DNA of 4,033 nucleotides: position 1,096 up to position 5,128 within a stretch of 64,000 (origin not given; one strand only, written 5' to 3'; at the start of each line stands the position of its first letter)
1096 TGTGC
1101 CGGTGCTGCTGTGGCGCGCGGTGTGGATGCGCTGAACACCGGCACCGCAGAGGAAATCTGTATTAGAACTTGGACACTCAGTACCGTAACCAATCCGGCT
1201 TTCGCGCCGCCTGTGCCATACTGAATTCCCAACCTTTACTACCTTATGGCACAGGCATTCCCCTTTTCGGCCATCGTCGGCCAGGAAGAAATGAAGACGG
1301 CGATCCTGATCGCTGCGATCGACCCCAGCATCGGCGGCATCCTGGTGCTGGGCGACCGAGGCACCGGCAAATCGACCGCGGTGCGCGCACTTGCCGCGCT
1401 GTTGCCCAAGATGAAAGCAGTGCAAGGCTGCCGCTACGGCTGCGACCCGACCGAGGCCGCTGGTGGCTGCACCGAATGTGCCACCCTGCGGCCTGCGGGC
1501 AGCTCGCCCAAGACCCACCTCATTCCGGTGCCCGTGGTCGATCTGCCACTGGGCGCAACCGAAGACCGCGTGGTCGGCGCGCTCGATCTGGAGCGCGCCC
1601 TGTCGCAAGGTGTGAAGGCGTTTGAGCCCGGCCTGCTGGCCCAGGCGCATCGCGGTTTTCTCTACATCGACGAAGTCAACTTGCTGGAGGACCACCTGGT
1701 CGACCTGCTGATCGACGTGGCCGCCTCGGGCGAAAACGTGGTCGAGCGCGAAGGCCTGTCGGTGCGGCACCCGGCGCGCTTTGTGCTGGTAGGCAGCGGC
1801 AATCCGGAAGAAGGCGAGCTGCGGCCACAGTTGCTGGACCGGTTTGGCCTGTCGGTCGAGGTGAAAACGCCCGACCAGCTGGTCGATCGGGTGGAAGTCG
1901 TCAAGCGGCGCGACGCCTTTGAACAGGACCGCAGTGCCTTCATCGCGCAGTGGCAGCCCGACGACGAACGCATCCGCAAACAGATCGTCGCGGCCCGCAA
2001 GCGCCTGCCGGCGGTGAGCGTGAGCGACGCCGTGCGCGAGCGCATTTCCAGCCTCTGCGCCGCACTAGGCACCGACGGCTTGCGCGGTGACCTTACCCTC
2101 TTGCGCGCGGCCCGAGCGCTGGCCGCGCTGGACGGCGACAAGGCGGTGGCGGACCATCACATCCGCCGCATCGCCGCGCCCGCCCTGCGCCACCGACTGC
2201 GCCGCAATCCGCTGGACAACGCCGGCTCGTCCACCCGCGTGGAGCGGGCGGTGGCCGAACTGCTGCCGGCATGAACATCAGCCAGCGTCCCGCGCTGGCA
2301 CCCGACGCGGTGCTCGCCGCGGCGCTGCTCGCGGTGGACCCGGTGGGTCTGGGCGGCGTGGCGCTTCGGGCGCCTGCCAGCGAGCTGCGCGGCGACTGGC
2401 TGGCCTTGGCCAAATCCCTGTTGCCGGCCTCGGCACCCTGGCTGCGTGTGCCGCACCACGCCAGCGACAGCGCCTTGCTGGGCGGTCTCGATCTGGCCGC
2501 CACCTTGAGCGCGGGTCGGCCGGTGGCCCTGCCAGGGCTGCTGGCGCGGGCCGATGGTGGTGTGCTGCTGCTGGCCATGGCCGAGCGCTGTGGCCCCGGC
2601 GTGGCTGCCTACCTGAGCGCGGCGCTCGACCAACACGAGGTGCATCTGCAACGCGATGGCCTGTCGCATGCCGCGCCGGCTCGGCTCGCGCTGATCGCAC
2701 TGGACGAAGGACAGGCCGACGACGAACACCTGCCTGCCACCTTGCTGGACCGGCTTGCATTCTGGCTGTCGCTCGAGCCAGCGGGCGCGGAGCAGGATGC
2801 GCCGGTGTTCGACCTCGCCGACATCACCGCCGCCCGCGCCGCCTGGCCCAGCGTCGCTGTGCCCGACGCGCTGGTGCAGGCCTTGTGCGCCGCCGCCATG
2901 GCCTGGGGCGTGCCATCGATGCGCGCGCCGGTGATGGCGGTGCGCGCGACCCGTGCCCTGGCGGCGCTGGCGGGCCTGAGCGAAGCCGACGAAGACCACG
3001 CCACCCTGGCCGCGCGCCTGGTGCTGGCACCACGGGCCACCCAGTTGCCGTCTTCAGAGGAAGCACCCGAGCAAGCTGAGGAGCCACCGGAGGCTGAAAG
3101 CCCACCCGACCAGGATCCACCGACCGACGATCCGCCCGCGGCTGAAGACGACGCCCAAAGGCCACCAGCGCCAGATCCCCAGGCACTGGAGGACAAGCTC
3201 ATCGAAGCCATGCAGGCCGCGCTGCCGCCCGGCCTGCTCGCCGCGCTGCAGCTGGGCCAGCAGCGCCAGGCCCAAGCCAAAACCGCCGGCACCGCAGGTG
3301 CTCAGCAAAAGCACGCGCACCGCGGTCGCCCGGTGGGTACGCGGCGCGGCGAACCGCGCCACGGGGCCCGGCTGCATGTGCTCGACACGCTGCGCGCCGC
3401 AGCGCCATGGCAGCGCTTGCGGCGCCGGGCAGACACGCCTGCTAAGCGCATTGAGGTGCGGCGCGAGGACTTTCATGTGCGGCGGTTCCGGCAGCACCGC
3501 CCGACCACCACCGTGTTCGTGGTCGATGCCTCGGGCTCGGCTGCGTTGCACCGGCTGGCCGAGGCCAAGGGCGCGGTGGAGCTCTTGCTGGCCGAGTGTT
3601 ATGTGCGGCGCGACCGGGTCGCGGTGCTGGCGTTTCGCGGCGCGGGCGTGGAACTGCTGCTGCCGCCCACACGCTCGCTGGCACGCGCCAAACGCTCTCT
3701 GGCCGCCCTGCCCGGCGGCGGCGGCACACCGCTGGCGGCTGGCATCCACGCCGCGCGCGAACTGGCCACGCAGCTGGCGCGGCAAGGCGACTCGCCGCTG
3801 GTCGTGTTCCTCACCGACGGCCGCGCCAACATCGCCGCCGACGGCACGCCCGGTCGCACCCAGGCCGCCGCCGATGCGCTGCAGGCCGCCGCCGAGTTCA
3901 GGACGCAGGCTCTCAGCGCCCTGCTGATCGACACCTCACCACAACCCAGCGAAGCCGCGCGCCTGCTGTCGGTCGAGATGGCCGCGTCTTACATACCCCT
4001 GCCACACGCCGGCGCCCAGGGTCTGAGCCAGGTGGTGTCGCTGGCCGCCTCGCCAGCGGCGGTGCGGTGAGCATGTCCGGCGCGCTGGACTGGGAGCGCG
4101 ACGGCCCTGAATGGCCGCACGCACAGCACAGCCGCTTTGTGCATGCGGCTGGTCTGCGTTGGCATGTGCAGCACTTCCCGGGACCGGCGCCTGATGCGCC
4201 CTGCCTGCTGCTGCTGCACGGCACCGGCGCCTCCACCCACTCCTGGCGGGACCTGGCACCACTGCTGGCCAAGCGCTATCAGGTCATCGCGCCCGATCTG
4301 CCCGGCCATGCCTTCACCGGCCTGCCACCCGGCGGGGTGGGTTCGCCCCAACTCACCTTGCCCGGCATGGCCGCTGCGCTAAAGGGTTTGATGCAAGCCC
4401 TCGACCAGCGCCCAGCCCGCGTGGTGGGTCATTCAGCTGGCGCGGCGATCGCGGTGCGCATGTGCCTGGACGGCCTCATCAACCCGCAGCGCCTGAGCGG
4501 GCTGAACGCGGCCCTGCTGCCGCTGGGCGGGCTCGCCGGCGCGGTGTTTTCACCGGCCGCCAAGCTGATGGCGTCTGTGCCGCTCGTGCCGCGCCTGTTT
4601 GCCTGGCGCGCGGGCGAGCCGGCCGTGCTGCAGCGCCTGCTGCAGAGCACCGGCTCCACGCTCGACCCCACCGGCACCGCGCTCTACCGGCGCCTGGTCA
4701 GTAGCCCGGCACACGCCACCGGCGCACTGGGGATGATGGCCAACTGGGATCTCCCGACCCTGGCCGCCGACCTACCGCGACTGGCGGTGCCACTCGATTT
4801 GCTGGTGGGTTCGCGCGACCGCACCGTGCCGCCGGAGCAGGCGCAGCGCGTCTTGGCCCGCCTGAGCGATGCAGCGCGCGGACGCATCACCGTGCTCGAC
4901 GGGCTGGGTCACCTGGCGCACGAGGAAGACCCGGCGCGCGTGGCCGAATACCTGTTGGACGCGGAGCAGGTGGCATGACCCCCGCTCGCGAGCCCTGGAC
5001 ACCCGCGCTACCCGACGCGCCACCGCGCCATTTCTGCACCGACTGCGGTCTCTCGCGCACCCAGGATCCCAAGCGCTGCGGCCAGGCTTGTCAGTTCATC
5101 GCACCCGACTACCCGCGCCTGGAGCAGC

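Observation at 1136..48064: The whole 46-kb photosynthesis gene cluster sits between hpnC and hpnD-hpnE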

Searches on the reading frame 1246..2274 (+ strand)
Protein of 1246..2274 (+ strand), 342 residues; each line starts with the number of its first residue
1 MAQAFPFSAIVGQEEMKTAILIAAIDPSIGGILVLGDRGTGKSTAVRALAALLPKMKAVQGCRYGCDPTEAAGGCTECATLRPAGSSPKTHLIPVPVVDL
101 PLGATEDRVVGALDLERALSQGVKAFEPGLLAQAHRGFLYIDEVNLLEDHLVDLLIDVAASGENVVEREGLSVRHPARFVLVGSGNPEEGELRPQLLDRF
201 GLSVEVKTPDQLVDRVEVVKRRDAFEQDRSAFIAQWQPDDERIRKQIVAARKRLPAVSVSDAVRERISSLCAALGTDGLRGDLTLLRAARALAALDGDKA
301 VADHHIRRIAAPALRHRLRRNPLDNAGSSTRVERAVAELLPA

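Call 3: search_protein_families(library=ncbifam, proteins=[window:1246-2274:+])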
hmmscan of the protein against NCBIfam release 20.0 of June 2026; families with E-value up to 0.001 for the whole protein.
window:1246-2274:+ (342 aa): 8 families
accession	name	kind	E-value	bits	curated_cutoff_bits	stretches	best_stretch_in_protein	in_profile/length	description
TIGR02030.1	BchI-ChlI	equivalog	1.9e-158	527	466.95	1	5-340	1-336/337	magnesium chelatase ATPase subunit I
TIGR02442.1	Cob-chelat-sub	hypoth_equivalog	1e-138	463.6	779.45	1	5-326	1-318/641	putative cobaltochelatase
TIGR02031.1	BchD-ChlD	equivalog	1.6e-69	235.2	499.55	1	14-322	1-275/608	magnesium chelatase ATPase subunit D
NF009943.0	PRK13406.1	equivalog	6.1e-25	87.8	571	1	95-324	53-261/585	magnesium chelatase subunit D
TIGR00368.1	TIGR00368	hypoth_equivalog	4.5e-11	42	362.4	2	122-187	282-347/499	YifB family Mg chelatase-like AAA ATPase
TIGR00764.1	lon_rel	equivalog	1.1e-08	34.1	516.6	0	126-217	208-309/608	ATP-dependent protease LonB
NF007365.0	PRK09862.1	equivalog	1.7e-08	33.5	530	1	123-188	282-347/506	YifB family Mg chelatase-like AAA ATPase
TIGR02903.1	spore_lon_C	equivalog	0.00012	20.8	678.8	1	7-158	153-288/615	Lon family ATP-dependent protease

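Call 4: search_protein_families(library=pfam, proteins=[window:1246-2274:+])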
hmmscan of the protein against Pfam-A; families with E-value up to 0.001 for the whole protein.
window:1246-2274:+ (342 aa): 8 families
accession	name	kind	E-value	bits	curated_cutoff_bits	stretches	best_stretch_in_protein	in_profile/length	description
PF17863.7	AAA_lid_2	-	1.7e-16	60.2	22.7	1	265-326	2-64/74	AAA lid domain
PF01078.27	Mg_chelatase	-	6e-15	55.6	20.3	2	118-187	89-158/207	Magnesium chelatase, subunit ChlI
PF07728.20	AAA_5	-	1.8e-08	34.9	22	1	98-200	31-139/139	AAA domain (dynein-related subfamily)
PF00493.29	MCM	-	8e-06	25.6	23.3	0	124-195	110-181/224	MCM P-loop domain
PF13401.12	AAA_22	-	2.7e-05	24.9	27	1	32-160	8-109/130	AAA domain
PF13191.12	AAA_16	-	3.9e-05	24.6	32.6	1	23-155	18-152/167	AAA ATPase domain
PF20030.5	bpMoxR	-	6.5e-05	22.5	27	0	9-53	13-55/205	MoxR domain in the MoxR-vWA-beta-propeller ternary systems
PF00158.32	Sigma54_activat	-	0.0005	20.2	20.2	0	123-161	81-119/168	Sigma-54 interaction domain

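Call 57: find_homologous_proteins(query=window:1246-2274:+, max_evalue=1e-80)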
Query window:1246-2274:+ (342 aa): 7997 proteins with E <= 1e-80 among 8000 candidates; the best 120 are listed.
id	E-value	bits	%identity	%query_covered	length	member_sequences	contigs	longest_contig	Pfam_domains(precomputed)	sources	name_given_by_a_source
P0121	2.1e-212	722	98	100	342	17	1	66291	PF00493.30,PF17863.8,PF07728.21,PF01078.28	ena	-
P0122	1.0e-210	717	97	100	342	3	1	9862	PF00493.30,PF17863.8,PF13401.13,PF07728.21,PF01078.28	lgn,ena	-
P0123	8.6e-201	684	93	100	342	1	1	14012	PF00493.30,PF17863.8,PF07728.21,PF01078.28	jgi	jgi:magnesium chelatase subunit I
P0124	1.1e-198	677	94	100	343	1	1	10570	PF00493.30,PF17863.8,PF07728.21,PF01078.28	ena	-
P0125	7.7e-194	661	90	100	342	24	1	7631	PF00493.30,PF17863.8,PF13401.13,PF07728.21,PF01078.28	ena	-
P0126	1.8e-192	657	90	100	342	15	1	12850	PF00493.30,PF17863.8,PF13401.13,PF07728.21,PF01078.28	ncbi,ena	-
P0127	4.9e-190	649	88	99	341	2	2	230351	PF00493.30,PF17863.8,PF13401.13,PF07728.21,PF01078.28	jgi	jgi:magnesium chelatase subunit I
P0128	1.7e-189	647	87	99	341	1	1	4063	PF17863.8,PF07728.21,PF01078.28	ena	-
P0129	5.0e-189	646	87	99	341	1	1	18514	PF17863.8,PF07728.21,PF01078.28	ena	-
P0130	1.0e-188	644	89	99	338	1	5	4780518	PF17863.8,PF13401.13,PF07728.21,PF01078.28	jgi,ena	jgi:magnesium chelatase subunit I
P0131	1.4e-188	644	89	100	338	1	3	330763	PF00493.30,PF17863.8,PF13401.13,PF07728.21,PF01078.28,PF13191.13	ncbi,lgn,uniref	ncbi:MAG: magnesium chelatase ATPase subunit I [Hydrogenophaga sp.]|uniref:magnesium chelatase ATPas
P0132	1.7e-188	644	87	99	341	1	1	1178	PF17863.8,PF07728.21,PF01078.28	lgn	-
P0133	1.7e-188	644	88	99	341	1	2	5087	PF17863.8,PF13401.13,PF07728.21,PF01078.28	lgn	-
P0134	2.2e-188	643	89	99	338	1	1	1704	PF17863.8,PF13401.13,PF07728.21,PF01078.28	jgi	-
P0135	3.6e-188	643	89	99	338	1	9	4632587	PF17863.8,PF13401.13,PF07728.21,PF01078.28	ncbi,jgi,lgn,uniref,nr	ncbi:MAG: magnesium chelatase ATPase subunit I [Hydrogenophaga sp.]|jgi:magnesium chelatase subunit 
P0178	5.8e-176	603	83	99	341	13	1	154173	PF17863.8,PF07728.21,PF01078.28,PF13191.13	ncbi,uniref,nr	ncbi:magnesium chelatase ATPase subunit I [Hydrogenophaga flava]|uniref:magnesium chelatase ATPase s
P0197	4.4e-171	587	81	100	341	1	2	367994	PF17863.8,PF13401.13,PF07728.21,PF01078.28,PF13191.13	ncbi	ncbi:MAG: magnesium chelatase ATPase subunit I [Ramlibacter sp.]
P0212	4.3e-170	583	79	99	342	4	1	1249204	PF17863.8,PF07728.21,PF01078.28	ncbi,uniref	ncbi:magnesium chelatase ATPase subunit I [Polaromonas sp. YR568]|uniref:magnesium chelatase ATPase 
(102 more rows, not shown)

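Call 58: find_encoding_contigs(protein=P0212, flank=8000, max_places=1)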
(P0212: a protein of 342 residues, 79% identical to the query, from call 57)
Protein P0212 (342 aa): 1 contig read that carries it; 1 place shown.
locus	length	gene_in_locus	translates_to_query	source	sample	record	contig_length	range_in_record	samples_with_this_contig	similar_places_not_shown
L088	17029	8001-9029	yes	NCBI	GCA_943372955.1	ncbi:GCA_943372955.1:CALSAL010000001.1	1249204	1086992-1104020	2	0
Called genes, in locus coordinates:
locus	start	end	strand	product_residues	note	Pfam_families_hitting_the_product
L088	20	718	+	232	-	PF01027:Bax1-I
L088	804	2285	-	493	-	PF05958:tRNA_U5-meth_tr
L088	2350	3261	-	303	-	PF01476:LysM, PF01551:Peptidase_M23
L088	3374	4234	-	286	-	PF01135:PCMT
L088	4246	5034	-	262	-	PF01975:SurE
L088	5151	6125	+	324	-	PF08240:ADH_N, PF00107:ADH_zinc_N, PF13602:ADH_zinc_N_2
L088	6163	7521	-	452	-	PF11902:DUF3422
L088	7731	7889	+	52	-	-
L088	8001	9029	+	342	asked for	PF07728:AAA_5 (faint), PF01078:Mg_chelatase (weak), PF17863:AAA_lid_2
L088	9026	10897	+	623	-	PF17863:AAA_lid_2, PF00092:VWA, PF13519:VWA_2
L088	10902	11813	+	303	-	PF00561:Abhydrolase_1, PF12146:Hydrolase_4, PF12697:Abhydrolase_6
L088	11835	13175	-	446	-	PF23914:TPR_CcmH_CycH, PF13431:TPR_17 (faint), PF23892:Ig_CycH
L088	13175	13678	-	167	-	PF03918:CcmH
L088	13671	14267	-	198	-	PF00578:AhpC-TSA, PF08534:Redoxin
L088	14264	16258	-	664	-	PF01578:Cytochrom_C_asm, PF16327:CcmF_C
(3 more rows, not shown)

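Call 59: find_encoding_contigs(protein=P0178, flank=8000, max_places=1)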
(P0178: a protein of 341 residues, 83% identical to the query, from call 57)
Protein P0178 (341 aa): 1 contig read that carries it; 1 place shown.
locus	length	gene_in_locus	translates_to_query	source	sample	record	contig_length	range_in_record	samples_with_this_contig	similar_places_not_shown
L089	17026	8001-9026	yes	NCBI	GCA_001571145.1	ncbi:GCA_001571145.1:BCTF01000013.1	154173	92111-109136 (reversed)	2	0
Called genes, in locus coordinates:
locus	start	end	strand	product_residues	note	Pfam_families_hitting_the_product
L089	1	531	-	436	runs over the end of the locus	PF05697:Trigger_N, PF00254:FKBP_C, PF05698:Trigger_C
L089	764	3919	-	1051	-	PF00873:ACR_tran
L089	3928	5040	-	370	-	PF25917:BSH_RND (weak), PF25973:BSH_CzcB (faint)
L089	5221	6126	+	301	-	PF00494:SQS_PSY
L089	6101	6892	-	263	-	PF00512:HisKA (weak), PF02518:HATPase_c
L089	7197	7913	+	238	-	PF00027:cNMP_binding (weak), PF13545:HTH_Crp_2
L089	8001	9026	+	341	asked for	PF13191:AAA_16 (weak), PF07728:AAA_5 (faint), PF01078:Mg_chelatase (weak), PF17863:AAA_lid_2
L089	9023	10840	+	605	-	PF17863:AAA_lid_2, PF00092:VWA (weak), PF13519:VWA_2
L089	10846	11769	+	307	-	PF12146:Hydrolase_4, PF00561:Abhydrolase_1, PF12697:Abhydrolase_6, PF00561:Abhydrolase_1 (weak)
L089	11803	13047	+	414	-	PF04422:FrhB_FdhB_N, PF04432:FrhB_FdhB_C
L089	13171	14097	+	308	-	PF00348:polyprenyl_synt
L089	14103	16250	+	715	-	PF08100:Dimerisation, PF25213:HVO_A0261_N (faint), PF00891:Methyltransf_2, PF13489:Methyltransf_23, PF08242:Methyltransf_12 (weak), PF13649:Methyltransf_25 (weak), PF08240:ADH_N (weak)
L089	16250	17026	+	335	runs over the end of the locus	PF13500:AAA_26 (faint), PF00142:Fer4_NifH, PF01656:CbiA, PF02374:ArsA_ATPase (weak), PF10609:ParA (weak), PF13614:AAA_31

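Call 60: find_encoding_contigs(protein=P0197, flank=8000, max_places=1)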
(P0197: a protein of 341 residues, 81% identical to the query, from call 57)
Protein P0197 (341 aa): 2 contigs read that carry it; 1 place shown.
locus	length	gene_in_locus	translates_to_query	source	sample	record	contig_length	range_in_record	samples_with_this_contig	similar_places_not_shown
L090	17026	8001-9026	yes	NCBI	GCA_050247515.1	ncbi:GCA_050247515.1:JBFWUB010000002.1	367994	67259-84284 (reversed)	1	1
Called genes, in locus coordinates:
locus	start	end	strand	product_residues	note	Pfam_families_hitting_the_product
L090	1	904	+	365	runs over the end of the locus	PF08668:HDOD (weak), PF01966:HD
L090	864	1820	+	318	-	PF03445:DUF294 (weak)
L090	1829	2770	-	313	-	PF00892:EamA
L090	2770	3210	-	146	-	PF13279:4HBT_2 (weak), PF03061:4HBT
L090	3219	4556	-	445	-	PF13657:Couple_hipA, PF07804:HipA_C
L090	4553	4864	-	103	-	PF13560:HTH_31 (weak), PF01381:HTH_3 (weak)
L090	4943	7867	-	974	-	PF02463:SMC_N (faint), PF03193:RsgA_GTPase (faint), PF13191:AAA_16 (faint), PF13476:AAA_23 (faint), PF20703:nSTAND1 (faint), PF00005:ABC_tran (faint), PF17760:UvrA_inter, PF17755:UvrA_DNA-bind, +2 more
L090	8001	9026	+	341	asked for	PF13191:AAA_16 (weak), PF07728:AAA_5 (faint), PF13401:AAA_22 (faint), PF01078:Mg_chelatase (weak), PF17863:AAA_lid_2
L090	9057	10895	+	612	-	PF17863:AAA_lid_2, PF00092:VWA (weak), PF13519:VWA_2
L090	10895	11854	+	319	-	PF00561:Abhydrolase_1, PF00975:Thioesterase (weak), PF12146:Hydrolase_4, PF12697:Abhydrolase_6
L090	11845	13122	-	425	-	PF13431:TPR_17 (faint), PF07719:TPR_2 (faint), PF23914:TPR_CcmH_CycH, PF23892:Ig_CycH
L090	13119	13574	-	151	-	PF03918:CcmH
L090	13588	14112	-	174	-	PF00578:AhpC-TSA, PF08534:Redoxin, PF13098:Thioredoxin_2 (faint)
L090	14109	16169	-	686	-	PF01578:Cytochrom_C_asm, PF16327:CcmF_C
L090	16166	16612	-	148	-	PF03100:CcmE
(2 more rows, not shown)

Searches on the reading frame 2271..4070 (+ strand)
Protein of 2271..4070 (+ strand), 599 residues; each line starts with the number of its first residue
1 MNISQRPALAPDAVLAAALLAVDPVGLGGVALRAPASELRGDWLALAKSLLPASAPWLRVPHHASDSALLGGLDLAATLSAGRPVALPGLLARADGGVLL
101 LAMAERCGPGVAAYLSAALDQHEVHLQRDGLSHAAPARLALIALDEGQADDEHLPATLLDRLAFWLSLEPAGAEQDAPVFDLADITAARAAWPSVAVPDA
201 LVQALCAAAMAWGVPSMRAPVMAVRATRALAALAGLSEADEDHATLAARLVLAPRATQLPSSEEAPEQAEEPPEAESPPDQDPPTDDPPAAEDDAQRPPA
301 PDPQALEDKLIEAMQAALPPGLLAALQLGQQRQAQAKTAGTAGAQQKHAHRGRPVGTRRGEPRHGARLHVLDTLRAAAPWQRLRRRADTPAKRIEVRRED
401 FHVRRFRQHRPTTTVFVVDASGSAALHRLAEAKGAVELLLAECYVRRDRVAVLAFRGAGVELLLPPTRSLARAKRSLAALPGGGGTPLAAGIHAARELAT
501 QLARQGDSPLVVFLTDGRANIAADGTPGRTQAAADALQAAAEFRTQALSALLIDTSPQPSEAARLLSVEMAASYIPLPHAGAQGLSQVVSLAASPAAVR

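Call 3: search_protein_families(library=ncbifam, proteins=[window:2271-4070:+])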
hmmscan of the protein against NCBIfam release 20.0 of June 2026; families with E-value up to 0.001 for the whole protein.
window:2271-4070:+ (599 aa): 5 families
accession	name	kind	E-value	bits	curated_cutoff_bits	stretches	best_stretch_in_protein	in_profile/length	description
NF009943.0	PRK13406.1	equivalog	7.2e-222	738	571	1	11-592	9-582/585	magnesium chelatase subunit D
TIGR02031.1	BchD-ChlD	equivalog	3.8e-139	465.2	499.55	1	15-585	5-607/608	magnesium chelatase ATPase subunit D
TIGR02442.1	Cob-chelat-sub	hypoth_equivalog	4.2e-80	270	779.45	2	184-571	238-634/641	putative cobaltochelatase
TIGR02030.1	BchI-ChlI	equivalog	1e-11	44.6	466.95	2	54-164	90-198/337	magnesium chelatase ATPase subunit I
TIGR03788.1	marine_srt_targ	equivalog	3.9e-07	28.9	551.65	1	410-518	270-380/629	marine proteobacterial sortase target protein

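Call 4: search_protein_families(library=pfam, proteins=[window:2271-4070:+])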
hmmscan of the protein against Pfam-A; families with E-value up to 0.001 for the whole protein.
window:2271-4070:+ (599 aa): 5 families
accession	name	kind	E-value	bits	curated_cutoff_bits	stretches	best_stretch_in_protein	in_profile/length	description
PF13519.12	VWA_2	-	3e-14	54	27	1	414-517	1-106/107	von Willebrand factor type A domain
PF17863.7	AAA_lid_2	-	2.4e-09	37.2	22.7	1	204-272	3-70/74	AAA lid domain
PF00092.34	VWA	-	1.7e-06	28.8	23.8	1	415-529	3-119/174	von Willebrand factor type A domain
PF05762.20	VWA_CoxE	-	2.5e-05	24.3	26.4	1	358-518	17-160/222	VWA domain containing CoxE-like protein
PF01882.25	DUF58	-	4.7e-05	23.1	23.4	1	396-510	20-139/216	Protein of unknown function DUF58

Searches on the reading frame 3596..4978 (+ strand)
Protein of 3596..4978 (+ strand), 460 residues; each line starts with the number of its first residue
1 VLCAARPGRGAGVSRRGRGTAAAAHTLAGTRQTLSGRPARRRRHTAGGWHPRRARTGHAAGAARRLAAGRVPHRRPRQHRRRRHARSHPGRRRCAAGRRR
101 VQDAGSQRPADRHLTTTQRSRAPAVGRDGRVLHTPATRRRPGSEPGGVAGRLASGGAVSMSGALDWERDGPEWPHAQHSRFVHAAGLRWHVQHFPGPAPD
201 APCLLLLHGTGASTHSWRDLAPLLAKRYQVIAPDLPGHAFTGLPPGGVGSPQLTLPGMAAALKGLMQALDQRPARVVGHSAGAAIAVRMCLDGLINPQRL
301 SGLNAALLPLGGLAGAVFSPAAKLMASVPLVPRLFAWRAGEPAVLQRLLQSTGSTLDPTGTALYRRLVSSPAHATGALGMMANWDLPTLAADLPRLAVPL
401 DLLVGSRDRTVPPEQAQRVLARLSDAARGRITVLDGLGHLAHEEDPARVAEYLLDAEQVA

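Call 7: search_protein_families(library=ncbifam, max_evalue=1e-20, proteins=[window:3596-4978:+])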
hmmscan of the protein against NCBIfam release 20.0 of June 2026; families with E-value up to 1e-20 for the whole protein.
window:3596-4978:+ (460 aa): 2 families
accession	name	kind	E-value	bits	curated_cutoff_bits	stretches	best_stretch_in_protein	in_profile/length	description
TIGR03056.1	bchO_mg_che_rel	equivalog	5.1e-85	284.9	172.55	1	172-456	1-276/278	alpha/beta fold hydrolase BchO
NF051488.1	bifunc_PcaDC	exception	2.4e-22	79.6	390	1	194-455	6-248/375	bifunctional 3-oxoadipate enol-lactonase/4-carboxymuconolactone decarboxylase PcaDC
